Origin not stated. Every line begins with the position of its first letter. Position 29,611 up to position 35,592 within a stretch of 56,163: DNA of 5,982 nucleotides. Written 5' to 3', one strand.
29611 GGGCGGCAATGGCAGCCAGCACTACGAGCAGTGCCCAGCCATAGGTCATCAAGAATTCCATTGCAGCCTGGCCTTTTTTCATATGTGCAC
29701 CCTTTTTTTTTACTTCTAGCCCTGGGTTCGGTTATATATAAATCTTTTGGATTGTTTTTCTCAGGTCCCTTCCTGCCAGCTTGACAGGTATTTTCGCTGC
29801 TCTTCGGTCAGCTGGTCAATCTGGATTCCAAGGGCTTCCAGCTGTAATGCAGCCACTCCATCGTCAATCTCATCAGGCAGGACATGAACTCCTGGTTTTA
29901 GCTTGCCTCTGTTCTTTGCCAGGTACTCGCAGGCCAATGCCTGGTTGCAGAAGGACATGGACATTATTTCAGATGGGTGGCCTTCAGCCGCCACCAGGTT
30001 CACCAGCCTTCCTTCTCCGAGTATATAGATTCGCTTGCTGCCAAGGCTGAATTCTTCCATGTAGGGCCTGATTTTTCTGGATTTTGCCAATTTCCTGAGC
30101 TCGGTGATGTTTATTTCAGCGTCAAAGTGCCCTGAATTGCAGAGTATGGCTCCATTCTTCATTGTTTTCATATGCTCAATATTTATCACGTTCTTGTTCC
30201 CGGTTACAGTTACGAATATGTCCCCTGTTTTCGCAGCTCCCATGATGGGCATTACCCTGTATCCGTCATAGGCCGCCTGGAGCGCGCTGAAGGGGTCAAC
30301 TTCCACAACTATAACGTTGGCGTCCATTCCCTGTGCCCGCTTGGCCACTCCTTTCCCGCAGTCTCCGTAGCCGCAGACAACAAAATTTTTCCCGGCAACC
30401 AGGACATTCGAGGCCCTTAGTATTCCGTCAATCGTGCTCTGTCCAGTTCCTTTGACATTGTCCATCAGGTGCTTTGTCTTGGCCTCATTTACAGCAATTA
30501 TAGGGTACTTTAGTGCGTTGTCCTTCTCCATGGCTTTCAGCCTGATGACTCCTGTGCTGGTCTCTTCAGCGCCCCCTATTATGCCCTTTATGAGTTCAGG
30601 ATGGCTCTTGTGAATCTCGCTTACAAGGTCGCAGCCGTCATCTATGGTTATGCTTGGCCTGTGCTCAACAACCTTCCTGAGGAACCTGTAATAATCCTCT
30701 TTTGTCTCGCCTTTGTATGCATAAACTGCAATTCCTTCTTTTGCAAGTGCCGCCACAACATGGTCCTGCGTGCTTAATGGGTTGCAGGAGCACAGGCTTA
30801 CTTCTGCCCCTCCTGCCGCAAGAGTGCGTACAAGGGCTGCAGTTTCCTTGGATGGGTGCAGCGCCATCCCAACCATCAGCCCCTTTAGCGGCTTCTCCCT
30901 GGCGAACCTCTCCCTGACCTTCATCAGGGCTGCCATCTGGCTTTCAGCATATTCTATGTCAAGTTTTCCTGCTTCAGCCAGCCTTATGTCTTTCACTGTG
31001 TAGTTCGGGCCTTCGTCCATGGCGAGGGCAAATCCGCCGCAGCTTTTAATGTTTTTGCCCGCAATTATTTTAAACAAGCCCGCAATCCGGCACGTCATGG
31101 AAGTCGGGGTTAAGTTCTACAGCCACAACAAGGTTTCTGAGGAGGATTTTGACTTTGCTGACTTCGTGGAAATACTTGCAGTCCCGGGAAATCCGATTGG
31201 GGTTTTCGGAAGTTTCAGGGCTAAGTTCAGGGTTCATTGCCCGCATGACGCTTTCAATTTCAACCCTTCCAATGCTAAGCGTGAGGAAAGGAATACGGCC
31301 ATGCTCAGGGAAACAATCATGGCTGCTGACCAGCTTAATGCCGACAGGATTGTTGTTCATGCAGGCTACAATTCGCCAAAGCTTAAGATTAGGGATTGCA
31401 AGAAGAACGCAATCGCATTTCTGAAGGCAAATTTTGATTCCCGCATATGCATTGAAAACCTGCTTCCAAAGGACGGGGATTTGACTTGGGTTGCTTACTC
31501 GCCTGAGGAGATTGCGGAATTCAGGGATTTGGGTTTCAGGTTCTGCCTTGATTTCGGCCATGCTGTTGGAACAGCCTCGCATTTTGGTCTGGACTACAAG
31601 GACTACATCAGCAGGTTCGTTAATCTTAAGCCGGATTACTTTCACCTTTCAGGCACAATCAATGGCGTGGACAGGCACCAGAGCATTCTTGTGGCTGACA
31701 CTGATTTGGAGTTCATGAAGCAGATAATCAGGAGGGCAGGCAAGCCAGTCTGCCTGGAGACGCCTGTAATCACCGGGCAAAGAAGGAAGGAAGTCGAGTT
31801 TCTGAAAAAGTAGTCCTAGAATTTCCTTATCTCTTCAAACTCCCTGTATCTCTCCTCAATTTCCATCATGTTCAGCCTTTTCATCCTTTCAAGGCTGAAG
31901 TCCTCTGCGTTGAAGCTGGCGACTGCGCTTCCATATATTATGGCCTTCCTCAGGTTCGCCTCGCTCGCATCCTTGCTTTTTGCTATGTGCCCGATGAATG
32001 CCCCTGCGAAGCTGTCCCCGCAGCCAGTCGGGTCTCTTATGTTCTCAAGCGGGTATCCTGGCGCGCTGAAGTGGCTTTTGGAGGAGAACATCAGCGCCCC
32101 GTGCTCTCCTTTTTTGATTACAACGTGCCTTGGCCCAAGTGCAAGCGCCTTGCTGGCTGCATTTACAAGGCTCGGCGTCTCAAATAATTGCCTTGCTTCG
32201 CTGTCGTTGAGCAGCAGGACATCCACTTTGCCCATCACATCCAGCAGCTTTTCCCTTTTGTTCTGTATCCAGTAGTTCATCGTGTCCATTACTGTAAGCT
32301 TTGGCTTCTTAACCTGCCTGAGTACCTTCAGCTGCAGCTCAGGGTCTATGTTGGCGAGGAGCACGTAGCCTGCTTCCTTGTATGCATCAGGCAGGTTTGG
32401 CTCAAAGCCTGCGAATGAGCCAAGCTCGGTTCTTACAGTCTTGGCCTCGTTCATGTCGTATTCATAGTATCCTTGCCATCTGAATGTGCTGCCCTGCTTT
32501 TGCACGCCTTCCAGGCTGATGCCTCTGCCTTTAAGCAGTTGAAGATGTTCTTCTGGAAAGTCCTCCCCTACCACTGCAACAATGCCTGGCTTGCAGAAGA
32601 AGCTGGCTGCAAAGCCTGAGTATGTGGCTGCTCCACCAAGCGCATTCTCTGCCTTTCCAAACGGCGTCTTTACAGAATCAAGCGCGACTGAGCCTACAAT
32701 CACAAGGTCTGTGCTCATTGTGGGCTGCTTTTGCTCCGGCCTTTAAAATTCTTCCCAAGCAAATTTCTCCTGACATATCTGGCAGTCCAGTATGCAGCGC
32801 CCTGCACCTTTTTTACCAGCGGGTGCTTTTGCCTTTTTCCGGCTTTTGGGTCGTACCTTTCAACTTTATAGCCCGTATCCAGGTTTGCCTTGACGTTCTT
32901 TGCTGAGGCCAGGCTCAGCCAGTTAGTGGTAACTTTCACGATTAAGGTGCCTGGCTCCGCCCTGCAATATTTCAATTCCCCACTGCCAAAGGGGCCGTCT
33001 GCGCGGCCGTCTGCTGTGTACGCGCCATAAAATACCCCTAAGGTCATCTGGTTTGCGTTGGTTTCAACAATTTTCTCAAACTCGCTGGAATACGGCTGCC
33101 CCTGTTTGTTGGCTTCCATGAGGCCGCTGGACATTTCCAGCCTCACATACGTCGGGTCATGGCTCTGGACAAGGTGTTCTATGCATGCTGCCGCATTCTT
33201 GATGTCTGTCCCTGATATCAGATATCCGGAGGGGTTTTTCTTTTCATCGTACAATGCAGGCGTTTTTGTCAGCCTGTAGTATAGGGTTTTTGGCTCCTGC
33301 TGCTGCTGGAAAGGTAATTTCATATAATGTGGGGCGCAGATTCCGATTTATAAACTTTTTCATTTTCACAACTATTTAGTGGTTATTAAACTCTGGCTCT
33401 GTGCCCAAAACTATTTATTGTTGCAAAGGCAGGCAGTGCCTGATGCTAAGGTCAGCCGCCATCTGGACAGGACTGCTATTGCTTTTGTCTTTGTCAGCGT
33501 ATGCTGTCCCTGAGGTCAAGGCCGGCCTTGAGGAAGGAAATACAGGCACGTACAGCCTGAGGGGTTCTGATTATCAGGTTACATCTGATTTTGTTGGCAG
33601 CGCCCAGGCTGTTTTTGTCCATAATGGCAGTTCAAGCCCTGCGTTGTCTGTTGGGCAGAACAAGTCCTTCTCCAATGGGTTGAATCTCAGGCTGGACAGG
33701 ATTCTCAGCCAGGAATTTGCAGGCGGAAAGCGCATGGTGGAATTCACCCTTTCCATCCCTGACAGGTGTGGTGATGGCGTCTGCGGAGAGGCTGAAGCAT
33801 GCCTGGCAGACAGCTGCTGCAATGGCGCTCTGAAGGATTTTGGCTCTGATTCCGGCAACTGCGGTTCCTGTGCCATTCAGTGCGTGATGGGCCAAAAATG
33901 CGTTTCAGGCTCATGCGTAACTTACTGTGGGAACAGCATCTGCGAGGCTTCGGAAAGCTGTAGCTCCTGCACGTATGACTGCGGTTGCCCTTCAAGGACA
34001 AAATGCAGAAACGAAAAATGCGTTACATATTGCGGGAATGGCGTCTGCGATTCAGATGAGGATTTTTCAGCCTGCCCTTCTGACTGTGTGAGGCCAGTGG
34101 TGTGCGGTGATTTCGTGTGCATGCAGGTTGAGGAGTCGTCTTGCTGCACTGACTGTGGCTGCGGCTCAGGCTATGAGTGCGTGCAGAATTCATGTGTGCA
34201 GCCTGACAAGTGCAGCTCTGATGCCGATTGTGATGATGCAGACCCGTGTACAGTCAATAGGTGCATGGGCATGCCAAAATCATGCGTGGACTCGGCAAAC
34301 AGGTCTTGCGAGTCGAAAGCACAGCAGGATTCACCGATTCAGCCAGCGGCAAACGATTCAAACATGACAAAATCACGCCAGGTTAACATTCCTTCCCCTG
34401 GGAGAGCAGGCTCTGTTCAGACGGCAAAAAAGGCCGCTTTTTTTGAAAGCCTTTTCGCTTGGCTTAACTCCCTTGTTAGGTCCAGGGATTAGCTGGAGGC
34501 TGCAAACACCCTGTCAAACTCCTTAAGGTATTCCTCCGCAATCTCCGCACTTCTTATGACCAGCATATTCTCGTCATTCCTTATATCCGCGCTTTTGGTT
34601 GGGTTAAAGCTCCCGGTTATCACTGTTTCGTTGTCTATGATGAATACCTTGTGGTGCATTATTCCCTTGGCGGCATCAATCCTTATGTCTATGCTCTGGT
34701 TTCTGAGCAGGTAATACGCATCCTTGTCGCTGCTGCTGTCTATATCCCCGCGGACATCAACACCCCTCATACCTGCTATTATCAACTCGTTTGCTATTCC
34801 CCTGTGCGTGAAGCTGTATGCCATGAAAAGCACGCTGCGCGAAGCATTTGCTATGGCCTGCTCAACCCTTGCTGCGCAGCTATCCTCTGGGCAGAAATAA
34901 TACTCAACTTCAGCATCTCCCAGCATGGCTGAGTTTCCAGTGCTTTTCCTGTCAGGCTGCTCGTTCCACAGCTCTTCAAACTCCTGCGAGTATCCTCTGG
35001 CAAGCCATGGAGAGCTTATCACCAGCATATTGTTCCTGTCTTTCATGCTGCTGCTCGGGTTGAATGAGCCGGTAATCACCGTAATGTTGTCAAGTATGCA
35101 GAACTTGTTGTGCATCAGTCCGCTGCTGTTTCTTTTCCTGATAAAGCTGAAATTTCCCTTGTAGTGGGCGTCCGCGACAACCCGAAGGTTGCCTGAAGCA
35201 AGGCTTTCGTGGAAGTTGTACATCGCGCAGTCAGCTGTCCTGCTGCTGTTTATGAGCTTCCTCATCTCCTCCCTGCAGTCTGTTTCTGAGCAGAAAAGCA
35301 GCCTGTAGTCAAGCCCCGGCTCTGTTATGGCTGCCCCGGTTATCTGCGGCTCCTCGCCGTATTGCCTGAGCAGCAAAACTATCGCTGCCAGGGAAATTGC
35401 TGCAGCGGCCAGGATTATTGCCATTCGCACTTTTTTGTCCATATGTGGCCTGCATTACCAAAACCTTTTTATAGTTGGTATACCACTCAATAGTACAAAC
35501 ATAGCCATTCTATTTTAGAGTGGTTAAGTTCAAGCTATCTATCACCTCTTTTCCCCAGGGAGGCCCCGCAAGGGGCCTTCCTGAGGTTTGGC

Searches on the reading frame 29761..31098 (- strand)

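Call 35: search_protein_families(library=pfam, proteins=[window:29761-31098:-], max_evalue=0.01)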
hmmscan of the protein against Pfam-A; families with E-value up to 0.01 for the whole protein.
window:29761-31098:- (445 aa): 5 families
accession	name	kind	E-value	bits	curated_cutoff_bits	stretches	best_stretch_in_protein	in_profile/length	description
PF05221.23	AdoHcyase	-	2e-68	231.2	25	2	32-165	1-139/299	S-adenosyl-L-homocysteine hydrolase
PF00670.27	AdoHcyase_NAD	-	5.3e-52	176.6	27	1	215-372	2-161/162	S-adenosyl-L-homocysteine hydrolase, NAD binding domain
PF02826.25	2-Hacid_dh_C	-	3.4e-10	40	25.1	1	233-324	33-128/178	D-isomer specific 2-hydroxyacid dehydrogenase, NAD binding domain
PF07991.19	KARI_N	-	8e-05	22.7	20.6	1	234-334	2-106/165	Acetohydroxy acid isomeroreductase, NADPH-binding domain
PF02254.24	TrkA_N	-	8.8e-05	23.2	23.8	1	239-283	1-45/116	TrkA-N domain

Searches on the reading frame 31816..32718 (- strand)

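Call 35: search_protein_families(library=pfam, proteins=[window:31816-32718:-], max_evalue=0.01)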
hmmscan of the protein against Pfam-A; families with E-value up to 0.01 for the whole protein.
window:31816-32718:- (300 aa): 2 families
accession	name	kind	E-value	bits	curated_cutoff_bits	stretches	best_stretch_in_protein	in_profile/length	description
PF00294.29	PfkB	-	3.2e-27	96.1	25.8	1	22-273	30-292/302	pfkB family carbohydrate kinase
PF08543.17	Phos_pyr_kin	-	0.0031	17.4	27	1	154-260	108-225/246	Phosphomethylpyrimidine kinase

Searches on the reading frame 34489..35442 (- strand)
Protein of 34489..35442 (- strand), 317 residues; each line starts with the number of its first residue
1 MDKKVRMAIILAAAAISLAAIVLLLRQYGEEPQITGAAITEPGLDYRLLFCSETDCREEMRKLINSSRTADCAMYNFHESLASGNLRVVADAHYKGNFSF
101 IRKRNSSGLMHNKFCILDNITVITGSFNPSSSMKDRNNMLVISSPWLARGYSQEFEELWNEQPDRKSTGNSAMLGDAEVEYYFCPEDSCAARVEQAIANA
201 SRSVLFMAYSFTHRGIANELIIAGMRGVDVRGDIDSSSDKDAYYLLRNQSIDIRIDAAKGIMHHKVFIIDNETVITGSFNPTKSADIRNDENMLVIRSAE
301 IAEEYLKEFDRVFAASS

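Call 35: search_protein_families(library=pfam, proteins=[window:34489-35442:-], max_evalue=0.01)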
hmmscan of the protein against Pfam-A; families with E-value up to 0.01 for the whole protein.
window:34489-35442:- (317 aa): 3 families
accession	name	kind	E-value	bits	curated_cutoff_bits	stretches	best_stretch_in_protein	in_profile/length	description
PF13091.12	PLDc_2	-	5.1e-36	123.9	27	2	195-312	3-131/132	PLD-like domain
PF07894.18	SACK1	-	5.5e-11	43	21.4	1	259-316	216-272/274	Scaffolding anchor of CK1 domain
PF00614.28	PLDc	-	1.7e-06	28.2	21.9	1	260-280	3-23/28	Phospholipase D Active site motif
